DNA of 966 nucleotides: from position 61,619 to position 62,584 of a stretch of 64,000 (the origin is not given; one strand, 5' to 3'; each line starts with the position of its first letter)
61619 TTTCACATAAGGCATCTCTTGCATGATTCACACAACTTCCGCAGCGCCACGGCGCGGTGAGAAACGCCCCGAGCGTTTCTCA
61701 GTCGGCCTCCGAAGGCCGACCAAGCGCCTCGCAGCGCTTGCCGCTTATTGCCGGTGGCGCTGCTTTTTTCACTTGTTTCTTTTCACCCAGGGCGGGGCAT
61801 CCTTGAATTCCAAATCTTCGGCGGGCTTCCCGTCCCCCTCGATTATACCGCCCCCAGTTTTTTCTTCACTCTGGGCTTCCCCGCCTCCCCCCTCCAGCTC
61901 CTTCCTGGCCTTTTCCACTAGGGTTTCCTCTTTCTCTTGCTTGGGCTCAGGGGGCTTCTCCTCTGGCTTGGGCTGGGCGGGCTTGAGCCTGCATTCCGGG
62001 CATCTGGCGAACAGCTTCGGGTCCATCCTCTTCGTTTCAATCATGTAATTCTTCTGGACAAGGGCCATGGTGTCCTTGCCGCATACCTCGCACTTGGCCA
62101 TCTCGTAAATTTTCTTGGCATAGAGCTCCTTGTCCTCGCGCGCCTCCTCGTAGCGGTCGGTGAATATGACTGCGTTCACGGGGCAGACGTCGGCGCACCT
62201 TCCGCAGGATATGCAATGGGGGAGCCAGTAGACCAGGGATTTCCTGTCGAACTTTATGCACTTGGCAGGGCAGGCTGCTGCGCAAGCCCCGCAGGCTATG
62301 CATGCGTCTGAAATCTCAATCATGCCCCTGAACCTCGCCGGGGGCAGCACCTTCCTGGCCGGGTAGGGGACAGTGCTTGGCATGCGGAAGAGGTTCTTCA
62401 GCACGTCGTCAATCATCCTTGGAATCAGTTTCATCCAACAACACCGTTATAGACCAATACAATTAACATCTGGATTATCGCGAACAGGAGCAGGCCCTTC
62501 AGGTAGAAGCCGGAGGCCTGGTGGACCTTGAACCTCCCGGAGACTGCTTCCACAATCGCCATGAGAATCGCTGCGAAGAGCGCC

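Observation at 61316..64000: Group-4 [NiFe] hydrogenase module (large subunit - NuoH-like - NuoI-like) with hypA separated by a repeat element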

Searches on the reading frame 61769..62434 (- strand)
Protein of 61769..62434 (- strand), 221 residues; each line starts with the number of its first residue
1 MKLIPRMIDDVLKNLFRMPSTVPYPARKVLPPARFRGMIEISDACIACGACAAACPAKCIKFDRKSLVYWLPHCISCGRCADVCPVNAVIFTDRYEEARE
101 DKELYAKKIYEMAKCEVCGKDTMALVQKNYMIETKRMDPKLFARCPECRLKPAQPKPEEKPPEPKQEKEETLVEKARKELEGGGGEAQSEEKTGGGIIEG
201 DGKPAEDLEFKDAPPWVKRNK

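Call 3: search_protein_families(library=pfam, proteins=[window:61769-62434:-], max_evalue=0.01)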
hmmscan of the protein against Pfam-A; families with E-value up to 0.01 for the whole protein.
window:61769-62434:- (221 aa): 13 families
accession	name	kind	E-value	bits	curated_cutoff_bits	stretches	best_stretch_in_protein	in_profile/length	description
PF00037.32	Fer4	-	4e-10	39.5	21.1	2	74-89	8-23/24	4Fe-4S binding domain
PF13237.11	Fer4_10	-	1.3e-09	38.3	25.5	2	39-85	3-53/53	4Fe-4S dicluster domain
PF12838.12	Fer4_7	-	1.7e-08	35.2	27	2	73-119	1-42/52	4Fe-4S dicluster domain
PF14697.11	Fer4_21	-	4.9e-08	33.4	35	1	43-89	6-56/59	4Fe-4S dicluster domain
PF13183.11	Fer4_8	-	1.8e-06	28.8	27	1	38-58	47-67/68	4Fe-4S dicluster domain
PF13187.11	Fer4_9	-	2e-06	28.2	27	2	44-88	1-51/52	4Fe-4S dicluster domain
PF12797.12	Fer4_2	-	7.2e-06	26.1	24.5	2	41-57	6-22/22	4Fe-4S binding domain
PF25160.1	LdpA_Fe-S-bd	-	9.7e-06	25.7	27.6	2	73-89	27-43/49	LdpA Fe-S cluster-binding domain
PF13484.11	Fer4_16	-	4.4e-05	24.6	30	1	73-103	1-32/66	4Fe-4S double cluster binding domain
PF12837.12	Fer4_6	-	0.0011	19.2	25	1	74-88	9-23/24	4Fe-4S binding domain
PF12798.12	Fer4_3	-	0.0028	18.8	27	1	74-88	1-15/15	4Fe-4S binding domain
PF13534.11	Fer4_17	-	0.0037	18.2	22.2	0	43-57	44-58/61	4Fe-4S dicluster domain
PF12800.12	Fer4_4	-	0.0049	17.6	24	0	74-86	4-16/17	4Fe-4S binding domain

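Call 13: search_solved_structures(query=window:61769-62434:-, max_evalue=0.001, show_alignments=2)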
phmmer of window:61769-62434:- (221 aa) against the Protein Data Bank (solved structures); distinct sequences matched with E-value up to 0.001: 104 (the best 60 are shown).
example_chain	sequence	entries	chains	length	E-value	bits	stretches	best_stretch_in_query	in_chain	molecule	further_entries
9sw6_G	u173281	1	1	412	1.7e-22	83.6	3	35-100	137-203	Polyferredoxin protein MvhB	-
9sfi_O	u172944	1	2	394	1.1e-21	80.9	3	42-99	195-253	Ferredoxin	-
6cfw_N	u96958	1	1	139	1.3e-16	64.3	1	7-110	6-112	NADH-plastoquinone oxidoreductase subunit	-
7z0s_F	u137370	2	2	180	1.7e-14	57.3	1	19-151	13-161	Formate hydrogenlyase subunit 6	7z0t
7eu3_I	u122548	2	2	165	3.3e-13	53.2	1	11-103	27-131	NAD(P)H-quinone oxidoreductase subunit I, chloroplastic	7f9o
9sfi_T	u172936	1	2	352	5.5e-13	52.4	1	35-94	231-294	4Fe-4S ferredoxin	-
9grx_I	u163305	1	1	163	7.8e-13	51.9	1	12-102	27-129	NAD(P)H-quinone oxidoreductase subunit I, chloroplastic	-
7wfg_I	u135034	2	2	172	2.7e-12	50.1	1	12-102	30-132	NAD(P)H-quinone oxidoreductase subunit I, chloroplastic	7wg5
6hum_I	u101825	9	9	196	5.8e-12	49.1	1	12-103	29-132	NAD(P)H-quinone oxidoreductase subunit I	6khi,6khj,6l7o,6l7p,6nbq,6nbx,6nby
7b0n_I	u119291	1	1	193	7.7e-11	45.4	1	10-105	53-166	Subunit NUIM of protein NADH:Ubiquinone Oxidoreductase (Complex I)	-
9sw6_H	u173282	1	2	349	8.8e-11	45.2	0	40-91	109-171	Tungsten formylmethanofuran dehydrogenase, subunit F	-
7v2c_B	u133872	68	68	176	1.8e-10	44.2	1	10-106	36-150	NADH dehydrogenase [ubiquinone] iron-sulfur protein 8, mitochondrial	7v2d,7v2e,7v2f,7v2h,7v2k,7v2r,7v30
5lc5_I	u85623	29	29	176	1.8e-10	44.2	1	10-106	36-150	NADH dehydrogenase [ubiquinone] iron-sulfur protein 8, mitochondrial | Mitochondrial complex I, TYKY subunit | NADH:ubiquinone oxidoreductase core subunit S8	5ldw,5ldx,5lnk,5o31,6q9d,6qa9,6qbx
5gpn_b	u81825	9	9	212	2.4e-10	43.8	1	10-106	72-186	NADH dehydrogenase [ubiquinone] iron-sulfur protein 8 | NADH dehydrogenase [ubiquinone] iron-sulfur protein 8, mitochondrial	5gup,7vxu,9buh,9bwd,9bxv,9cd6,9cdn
6gcs_I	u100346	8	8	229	2.5e-10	43.7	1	10-105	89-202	TYKY SUBUNIT (NUIM) | Subunit NUIM of NADH:Ubiquinone Oxidoreductase (Complex I)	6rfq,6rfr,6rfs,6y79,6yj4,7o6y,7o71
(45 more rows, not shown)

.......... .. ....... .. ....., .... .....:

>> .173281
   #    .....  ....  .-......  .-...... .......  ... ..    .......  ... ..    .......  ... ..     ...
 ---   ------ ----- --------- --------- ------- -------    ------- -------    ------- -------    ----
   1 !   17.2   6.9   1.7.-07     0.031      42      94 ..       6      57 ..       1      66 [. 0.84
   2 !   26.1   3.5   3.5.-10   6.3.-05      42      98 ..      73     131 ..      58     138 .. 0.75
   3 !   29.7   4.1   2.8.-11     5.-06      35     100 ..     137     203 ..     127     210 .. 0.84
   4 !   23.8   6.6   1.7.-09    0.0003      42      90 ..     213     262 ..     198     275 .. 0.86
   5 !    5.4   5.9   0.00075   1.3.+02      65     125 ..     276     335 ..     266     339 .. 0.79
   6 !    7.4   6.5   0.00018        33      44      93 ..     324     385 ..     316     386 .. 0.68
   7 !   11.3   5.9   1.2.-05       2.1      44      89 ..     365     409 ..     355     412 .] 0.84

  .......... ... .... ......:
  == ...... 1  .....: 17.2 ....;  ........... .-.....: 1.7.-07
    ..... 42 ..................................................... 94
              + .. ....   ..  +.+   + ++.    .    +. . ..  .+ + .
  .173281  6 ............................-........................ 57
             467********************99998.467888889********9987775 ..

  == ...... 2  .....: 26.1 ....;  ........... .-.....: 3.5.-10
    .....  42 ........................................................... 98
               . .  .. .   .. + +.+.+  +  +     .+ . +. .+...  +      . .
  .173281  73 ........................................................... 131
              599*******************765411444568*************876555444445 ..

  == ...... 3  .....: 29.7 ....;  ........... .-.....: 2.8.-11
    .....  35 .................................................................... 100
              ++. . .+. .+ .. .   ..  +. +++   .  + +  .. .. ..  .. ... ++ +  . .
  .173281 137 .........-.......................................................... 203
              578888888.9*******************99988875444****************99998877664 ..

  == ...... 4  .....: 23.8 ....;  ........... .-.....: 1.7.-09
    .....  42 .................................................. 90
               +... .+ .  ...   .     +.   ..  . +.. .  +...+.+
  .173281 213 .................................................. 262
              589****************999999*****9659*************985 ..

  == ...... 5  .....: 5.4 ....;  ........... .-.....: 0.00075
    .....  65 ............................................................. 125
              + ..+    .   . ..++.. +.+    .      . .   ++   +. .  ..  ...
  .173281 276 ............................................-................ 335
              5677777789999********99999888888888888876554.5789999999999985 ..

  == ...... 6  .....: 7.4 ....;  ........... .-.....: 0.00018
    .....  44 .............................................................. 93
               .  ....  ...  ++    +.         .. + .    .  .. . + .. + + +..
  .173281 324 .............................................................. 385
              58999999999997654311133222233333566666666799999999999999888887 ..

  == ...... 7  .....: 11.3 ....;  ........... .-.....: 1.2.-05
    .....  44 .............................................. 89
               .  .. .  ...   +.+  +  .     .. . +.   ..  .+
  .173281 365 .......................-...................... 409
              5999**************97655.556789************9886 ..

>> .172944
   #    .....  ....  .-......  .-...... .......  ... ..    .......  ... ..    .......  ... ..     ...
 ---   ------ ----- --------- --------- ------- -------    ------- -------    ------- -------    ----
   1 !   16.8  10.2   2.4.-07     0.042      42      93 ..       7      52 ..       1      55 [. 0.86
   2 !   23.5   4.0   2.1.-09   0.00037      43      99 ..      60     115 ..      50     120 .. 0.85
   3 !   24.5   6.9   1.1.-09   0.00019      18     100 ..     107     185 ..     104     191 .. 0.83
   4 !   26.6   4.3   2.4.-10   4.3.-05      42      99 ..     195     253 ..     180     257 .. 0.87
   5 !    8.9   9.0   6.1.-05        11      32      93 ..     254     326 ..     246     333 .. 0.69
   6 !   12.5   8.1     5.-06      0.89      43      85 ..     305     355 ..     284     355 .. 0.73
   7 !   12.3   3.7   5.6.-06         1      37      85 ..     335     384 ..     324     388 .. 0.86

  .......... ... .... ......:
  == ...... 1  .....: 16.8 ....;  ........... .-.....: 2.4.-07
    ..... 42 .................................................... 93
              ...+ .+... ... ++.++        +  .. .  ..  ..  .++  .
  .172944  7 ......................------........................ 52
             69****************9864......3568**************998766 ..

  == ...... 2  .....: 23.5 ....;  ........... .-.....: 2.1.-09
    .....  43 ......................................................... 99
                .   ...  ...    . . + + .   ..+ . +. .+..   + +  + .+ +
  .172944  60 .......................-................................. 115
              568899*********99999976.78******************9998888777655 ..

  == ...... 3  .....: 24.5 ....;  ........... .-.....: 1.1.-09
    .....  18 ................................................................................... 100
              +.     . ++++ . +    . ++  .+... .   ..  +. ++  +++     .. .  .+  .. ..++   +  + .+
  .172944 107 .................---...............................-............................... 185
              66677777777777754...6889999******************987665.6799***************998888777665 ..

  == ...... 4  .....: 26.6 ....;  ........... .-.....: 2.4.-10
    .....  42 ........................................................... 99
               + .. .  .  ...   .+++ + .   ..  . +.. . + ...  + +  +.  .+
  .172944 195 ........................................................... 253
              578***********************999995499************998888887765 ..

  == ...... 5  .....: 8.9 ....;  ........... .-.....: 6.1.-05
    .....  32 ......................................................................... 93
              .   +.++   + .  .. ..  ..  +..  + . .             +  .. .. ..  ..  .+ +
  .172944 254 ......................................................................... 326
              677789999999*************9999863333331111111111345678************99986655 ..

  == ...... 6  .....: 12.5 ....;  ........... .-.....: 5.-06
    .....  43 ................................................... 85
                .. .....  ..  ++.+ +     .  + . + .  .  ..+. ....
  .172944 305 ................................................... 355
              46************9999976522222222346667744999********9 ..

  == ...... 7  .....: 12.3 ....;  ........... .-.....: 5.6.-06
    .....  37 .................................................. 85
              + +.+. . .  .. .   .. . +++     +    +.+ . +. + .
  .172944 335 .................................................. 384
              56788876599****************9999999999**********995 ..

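Call 16: search_protein_families(library=ncbifam, proteins=[window:61769-62434:-], max_evalue=0.001)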
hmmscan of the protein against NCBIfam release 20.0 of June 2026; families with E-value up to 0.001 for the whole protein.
window:61769-62434:- (221 aa): 57 families (the best 25 are shown)
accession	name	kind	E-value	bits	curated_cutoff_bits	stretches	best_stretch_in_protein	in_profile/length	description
TIGR01971.1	NuoI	subfamily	2.4e-19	69.1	113.05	1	11-105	5-114/121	NADH-quinone oxidoreductase, chain I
NF006076.0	PRK08222.1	equivalog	2.8e-19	69.6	270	1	12-153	5-165/181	hydrogenase 4 subunit H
NF009053.0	PRK12387.1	subfamily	2.8e-19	69.5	204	1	19-151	13-161/180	formate hydrogenlyase complex iron-sulfur subunit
NF006221.0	PRK08348.1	subfamily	1e-17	64.1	124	1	6-108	5-109/136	NADH-plastoquinone oxidoreductase subunit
NF004537.0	PRK05888.1-3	equivalog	6.8e-15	55.1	163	2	12-63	31-88/204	NADH-quinone oxidoreductase subunit NuoI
NF004540.0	PRK05888.2-1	equivalog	1.7e-13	50.4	215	1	8-107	8-121/139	NADH-quinone oxidoreductase subunit NuoI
NF058577.1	FdxA_fam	equivalog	1.3e-12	47.7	65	1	40-88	4-52/52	4Fe-4S ferredoxin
NF004536.0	PRK05888.1-1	equivalog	2.6e-12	46.4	212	1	8-103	17-128/180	NADH-quinone oxidoreductase subunit NuoI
NF004542.0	PRK05888.2-3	equivalog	2.7e-12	46.6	248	1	12-108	44-158/203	NADH-quinone oxidoreductase subunit NuoI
NF004545.0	PRK05888.3-1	equivalog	2.9e-12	46.5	229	1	10-114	32-149/154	NADH-quinone oxidoreductase subunit NuoI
TIGR00403.1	ndhI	equivalog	3.2e-12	46.4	302.35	1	12-102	30-132/183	NAD(P)H-quinone oxidoreductase subunit I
NF045874.1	Vhu_polyferre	exception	6.2e-12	44.9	600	1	6-150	94-233/381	F420-non-reducing hydrogenase associated-polyferredoxin VhuB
NF040612.1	F420_dehyd_FpoI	exception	1.3e-11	44.5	180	1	7-95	5-105/135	F420H2 dehydrogenase subunit FpoI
NF038196.1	ferrodoxin_EFR1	subfamily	3.9e-11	43.5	75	1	39-94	180-234/242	EFR1 family ferrodoxin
NF004541.0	PRK05888.2-2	equivalog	1.1e-10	41.7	217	1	21-102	38-124/168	NADH-quinone oxidoreductase subunit NuoI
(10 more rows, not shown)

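Call 79: predict_structure(alignment_id=A6)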
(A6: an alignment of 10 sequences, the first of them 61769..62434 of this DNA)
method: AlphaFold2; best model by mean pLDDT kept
length: 221 residues; sequences in the alignment: 10
mean_pLDDT: 48.5   pTM: 0.25
mean pLDDT of the five models: 48.5, 45.8, 43.4, 42.1, 39.8
residues with pLDDT >= 90: 0; 70-90: 22; 50-70: 61; < 50: 138
segments of 3 or more residues with pLDDT < 50: 18-37, 46-89, 95-110, 157-160, 163-170, 174-176, 181-210, 212-214, 217-221
pLDDT, mean of each block of 10 residues (from residue 1): 54 52 38 46 46 42 41 37 41 47 41 75 63 65 74 55 43 50 35 36 41 47 41
secondary structure, 60 per line:
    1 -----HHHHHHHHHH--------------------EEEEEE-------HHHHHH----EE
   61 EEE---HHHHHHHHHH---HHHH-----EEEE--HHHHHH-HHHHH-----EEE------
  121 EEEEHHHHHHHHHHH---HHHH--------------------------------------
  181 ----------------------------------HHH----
elements in order: H6-15 E36-41 H49-54 E59-63 H67-76 H80-83 E89-92 H95-100 H102-106 E112-114 E121-124 H125-135 H139-142
